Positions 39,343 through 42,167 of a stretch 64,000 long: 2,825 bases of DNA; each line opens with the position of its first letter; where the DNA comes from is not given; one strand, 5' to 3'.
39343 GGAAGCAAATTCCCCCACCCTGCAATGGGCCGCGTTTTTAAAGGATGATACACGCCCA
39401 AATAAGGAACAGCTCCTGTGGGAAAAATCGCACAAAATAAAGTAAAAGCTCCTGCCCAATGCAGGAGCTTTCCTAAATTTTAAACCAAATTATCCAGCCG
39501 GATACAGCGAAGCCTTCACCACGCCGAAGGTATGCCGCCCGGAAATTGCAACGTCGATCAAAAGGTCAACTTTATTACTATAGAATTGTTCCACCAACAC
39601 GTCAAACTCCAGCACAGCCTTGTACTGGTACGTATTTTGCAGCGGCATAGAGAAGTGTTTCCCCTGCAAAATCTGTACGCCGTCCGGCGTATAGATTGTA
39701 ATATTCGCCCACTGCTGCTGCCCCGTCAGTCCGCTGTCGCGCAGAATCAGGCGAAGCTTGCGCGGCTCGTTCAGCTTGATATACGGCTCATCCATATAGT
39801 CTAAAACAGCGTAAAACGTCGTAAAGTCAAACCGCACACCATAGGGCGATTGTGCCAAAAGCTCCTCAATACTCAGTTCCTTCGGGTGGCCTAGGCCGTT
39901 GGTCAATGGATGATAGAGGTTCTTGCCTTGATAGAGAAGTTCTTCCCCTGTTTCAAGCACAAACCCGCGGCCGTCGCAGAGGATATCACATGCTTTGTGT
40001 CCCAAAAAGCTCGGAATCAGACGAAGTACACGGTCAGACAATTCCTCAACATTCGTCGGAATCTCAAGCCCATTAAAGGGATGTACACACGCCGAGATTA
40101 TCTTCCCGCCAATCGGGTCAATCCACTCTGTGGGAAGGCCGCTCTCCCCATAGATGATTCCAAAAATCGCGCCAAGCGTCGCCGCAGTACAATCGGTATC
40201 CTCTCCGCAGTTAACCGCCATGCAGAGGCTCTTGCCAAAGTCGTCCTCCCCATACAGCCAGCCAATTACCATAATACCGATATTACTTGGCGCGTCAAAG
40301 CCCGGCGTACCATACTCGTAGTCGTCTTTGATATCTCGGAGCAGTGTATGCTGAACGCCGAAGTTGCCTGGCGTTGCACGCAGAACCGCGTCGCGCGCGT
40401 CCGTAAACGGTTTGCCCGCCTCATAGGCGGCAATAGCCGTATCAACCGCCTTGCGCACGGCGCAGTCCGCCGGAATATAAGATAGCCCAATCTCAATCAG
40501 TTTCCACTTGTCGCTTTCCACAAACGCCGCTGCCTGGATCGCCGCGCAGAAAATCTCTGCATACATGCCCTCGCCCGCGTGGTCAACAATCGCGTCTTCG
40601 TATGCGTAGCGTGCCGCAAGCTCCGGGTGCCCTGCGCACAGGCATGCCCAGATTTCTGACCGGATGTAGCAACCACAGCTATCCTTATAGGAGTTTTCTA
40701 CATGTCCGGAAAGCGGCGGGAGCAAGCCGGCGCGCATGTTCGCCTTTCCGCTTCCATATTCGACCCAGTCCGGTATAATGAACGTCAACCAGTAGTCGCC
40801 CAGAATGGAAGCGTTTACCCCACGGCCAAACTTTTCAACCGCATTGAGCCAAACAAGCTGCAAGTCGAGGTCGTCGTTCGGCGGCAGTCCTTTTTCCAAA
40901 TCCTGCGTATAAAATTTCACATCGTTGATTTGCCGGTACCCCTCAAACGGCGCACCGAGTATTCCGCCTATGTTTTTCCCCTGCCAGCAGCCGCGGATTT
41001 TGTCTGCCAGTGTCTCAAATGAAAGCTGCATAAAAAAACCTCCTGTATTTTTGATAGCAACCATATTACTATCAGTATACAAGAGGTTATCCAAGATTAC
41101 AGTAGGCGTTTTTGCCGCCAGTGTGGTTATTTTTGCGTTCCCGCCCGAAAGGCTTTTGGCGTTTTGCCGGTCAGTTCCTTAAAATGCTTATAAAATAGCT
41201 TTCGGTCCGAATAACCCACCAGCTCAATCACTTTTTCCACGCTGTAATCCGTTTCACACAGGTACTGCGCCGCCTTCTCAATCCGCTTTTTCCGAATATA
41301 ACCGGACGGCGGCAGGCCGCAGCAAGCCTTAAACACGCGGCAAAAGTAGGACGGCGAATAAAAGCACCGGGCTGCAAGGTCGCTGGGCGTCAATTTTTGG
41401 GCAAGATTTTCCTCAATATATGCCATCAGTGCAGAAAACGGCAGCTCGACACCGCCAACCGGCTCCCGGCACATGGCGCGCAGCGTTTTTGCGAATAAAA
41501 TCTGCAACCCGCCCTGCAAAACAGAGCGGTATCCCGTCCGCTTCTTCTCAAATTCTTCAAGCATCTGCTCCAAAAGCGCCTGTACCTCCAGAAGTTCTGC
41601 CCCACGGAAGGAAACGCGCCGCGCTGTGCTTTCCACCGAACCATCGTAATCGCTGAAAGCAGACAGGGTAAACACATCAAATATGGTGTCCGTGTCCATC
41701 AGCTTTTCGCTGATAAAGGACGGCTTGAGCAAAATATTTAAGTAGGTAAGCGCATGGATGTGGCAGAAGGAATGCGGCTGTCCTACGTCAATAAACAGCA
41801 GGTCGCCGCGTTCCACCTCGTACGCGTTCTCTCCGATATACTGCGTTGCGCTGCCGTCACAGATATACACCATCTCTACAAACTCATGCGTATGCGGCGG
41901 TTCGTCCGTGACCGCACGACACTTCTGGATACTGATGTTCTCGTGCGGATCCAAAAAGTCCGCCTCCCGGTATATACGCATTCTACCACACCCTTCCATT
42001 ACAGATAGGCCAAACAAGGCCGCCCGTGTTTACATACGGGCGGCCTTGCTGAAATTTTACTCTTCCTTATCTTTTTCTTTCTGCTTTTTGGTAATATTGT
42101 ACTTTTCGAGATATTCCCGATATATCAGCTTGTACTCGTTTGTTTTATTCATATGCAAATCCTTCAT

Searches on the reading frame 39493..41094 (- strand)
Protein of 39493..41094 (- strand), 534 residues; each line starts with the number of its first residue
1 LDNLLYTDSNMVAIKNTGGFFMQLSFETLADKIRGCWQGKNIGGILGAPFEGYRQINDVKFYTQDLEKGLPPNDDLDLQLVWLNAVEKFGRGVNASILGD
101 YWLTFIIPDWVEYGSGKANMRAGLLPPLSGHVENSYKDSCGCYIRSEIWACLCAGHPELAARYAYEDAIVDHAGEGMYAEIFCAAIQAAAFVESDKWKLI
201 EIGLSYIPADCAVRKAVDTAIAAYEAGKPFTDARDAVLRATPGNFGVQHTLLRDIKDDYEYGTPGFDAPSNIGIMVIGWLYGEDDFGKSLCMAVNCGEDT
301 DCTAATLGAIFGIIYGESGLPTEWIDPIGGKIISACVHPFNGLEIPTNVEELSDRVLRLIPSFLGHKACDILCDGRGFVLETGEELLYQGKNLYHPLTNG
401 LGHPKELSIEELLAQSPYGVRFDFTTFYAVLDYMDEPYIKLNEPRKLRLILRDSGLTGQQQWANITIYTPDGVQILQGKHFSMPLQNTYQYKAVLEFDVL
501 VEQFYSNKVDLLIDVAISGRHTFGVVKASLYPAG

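Call 33: search_protein_families(library=pfam, proteins=[window:39493-41094:-], max_evalue=0.0001)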
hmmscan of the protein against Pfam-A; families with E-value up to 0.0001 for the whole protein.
window:39493-41094:- (534 aa): 1 family
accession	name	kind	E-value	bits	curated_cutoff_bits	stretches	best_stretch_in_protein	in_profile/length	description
PF03747.19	ADP_ribosyl_GH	-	1.2e-40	140.5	26.2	1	35-323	1-287/287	ADP-ribosylglycohydrolase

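Call 81: search_protein_families(library=ncbifam, proteins=[window:39493-41094:-], max_evalue=0.00001)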
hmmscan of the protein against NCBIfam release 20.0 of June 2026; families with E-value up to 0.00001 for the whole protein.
window:39493-41094:- (534 aa): 2 families
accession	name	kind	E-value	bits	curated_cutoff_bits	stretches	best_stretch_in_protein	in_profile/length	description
NF041672.1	ADPriboarghdlase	equivalog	3.8e-07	29.2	490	1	283-327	297-341/361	ADP-ribosylarginine hydrolase Tri1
TIGR02662.1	dinitro_DRAG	equivalog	3.3e-06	26.5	337.05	1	277-336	216-275/287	ADP-ribosyl-[dinitrogen reductase] hydrolase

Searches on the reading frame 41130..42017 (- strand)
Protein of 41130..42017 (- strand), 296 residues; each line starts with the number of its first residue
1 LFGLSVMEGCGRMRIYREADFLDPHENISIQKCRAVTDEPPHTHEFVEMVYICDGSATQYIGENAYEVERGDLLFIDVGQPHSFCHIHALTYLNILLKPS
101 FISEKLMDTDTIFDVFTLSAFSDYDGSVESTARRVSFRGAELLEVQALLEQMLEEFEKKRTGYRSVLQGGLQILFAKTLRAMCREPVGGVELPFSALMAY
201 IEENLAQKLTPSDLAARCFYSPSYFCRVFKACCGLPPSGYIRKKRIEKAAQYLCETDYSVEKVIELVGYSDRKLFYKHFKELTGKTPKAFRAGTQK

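Call 33: search_protein_families(library=pfam, proteins=[window:41130-42017:-], max_evalue=0.0001)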
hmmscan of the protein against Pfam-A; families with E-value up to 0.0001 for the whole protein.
window:41130-42017:- (296 aa): 5 families
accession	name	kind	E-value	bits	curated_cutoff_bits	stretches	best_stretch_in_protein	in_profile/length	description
PF12833.13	HTH_18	-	1.9e-20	73.4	33.6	1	214-292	1-79/80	Helix-turn-helix domain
PF00165.29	HTH_AraC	-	5.5e-16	58.7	26.6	2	201-241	1-41/42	Bacterial regulatory helix-turn-helix proteins, AraC family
PF02311.25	AraC_binding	-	2.3e-10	40.8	21.1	1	40-109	17-88/135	AraC-like ligand binding domain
PF07883.17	Cupin_2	-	1.4e-08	34.8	27.2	1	38-84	10-56/70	Cupin domain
PF12852.13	Cupin_6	-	2.6e-05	24.5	26.7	0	144-183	143-182/183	Cupin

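Call 81: search_protein_families(library=ncbifam, proteins=[window:41130-42017:-], max_evalue=0.00001)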
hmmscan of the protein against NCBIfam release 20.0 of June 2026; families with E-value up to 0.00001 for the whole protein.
window:41130-42017:- (296 aa): 23 families
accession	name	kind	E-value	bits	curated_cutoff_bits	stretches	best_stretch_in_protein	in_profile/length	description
NF010028.0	PRK13503.1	equivalog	2e-19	70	288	1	17-294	5-273/278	HTH-type transcriptional activator RhaS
NF047455.1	TF_Staph_AryK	equivalog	2e-17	62.8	850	1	197-295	162-260/759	transcriptional regulator AryK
TIGR04094.1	adjacent_YSIRK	equivalog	1.8e-16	60.1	200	1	195-291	288-383/383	YSIRK-targeted surface antigen transcriptional regulator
NF047788.1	TransRegPocR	equivalog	2.8e-15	56.4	500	1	198-293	195-290/296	transcriptional regulator PocR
NF007860.0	PRK10572.1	equivalog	1.5e-14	53.6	208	1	176-295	167-286/292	arabinose operon transcriptional regulator AraC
NF007633.0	PRK10296.1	equivalog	1.9e-14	53.8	264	1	222-292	203-273/280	transcriptional regulator ChbR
NF006902.0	PRK09393.1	equivalog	3.9e-14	52.6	425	1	194-293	222-321/327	transcriptional regulator FtrA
NF010025.2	PRK13500.1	equivalog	3.8e-13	49.7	525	1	41-292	33-276/282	HTH-type transcriptional activator RhaR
NF010026.0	PRK13501.1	equivalog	4.4e-13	49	363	1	38-292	30-276/290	HTH-type transcriptional activator RhaR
NF010027.0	PRK13502.1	equivalog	4.5e-12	46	384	1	41-292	33-276/282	HTH-type transcriptional activator RhaR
TIGR02297.1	HpaA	equivalog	3.5e-11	42.9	274.65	1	39-292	36-286/287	4-hydroxyphenylacetate catabolism regulatory protein HpaA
NF007243.0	PRK09685.1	equivalog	4.5e-11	42.7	199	1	146-293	154-301/303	transcriptional regulator FeaR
NF007693.0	PRK10371.1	equivalog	1.6e-10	40.6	253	1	41-293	48-299/309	transcriptional regulator MelR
NF007584.0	PRK10219.1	equivalog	3.2e-10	40.3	174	1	196-292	9-105/107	superoxide response transcriptional regulator SoxS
NF033869.1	viru_reg_Rsp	equivalog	8.1e-10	37.8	400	1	194-293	149-248/701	AraC family transcriptional regulator Rsp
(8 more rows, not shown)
